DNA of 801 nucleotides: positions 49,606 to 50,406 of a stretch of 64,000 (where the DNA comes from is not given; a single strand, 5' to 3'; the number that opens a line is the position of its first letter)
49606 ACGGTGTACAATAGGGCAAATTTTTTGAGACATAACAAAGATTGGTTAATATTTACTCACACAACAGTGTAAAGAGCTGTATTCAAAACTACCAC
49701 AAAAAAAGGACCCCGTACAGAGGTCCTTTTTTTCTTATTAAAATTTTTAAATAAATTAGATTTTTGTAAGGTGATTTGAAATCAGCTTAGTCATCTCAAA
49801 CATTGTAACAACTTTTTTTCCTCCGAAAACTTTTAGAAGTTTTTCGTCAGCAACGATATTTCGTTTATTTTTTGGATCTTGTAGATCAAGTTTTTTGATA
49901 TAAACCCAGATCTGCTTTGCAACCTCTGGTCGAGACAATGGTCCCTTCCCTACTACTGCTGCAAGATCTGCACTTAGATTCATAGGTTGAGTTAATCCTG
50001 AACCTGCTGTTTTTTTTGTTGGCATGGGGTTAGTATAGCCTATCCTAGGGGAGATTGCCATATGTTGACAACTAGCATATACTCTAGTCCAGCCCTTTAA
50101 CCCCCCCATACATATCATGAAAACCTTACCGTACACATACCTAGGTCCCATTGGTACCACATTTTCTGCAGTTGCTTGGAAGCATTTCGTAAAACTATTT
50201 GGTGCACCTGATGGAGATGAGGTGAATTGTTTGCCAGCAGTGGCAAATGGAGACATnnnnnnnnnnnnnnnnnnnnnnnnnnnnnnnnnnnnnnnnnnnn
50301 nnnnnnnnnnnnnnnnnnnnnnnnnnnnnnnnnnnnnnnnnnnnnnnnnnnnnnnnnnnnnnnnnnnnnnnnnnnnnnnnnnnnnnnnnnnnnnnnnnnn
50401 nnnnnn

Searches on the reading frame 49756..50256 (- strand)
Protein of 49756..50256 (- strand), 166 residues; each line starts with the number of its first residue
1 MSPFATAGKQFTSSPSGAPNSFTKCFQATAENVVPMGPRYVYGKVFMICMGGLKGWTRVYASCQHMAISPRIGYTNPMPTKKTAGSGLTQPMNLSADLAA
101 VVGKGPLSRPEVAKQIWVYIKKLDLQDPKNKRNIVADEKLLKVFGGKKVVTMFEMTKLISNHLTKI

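Call 40: search_protein_families(library=pfam, proteins=[window:49756-50256:-], max_evalue=0.001)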
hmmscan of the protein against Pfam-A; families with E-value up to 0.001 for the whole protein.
window:49756-50256:- (166 aa): 1 family
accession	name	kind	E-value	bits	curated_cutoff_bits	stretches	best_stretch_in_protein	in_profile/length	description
PF02201.23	SWIB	-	2.6e-28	98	25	1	90-163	1-74/74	SWIB/MDM2 domain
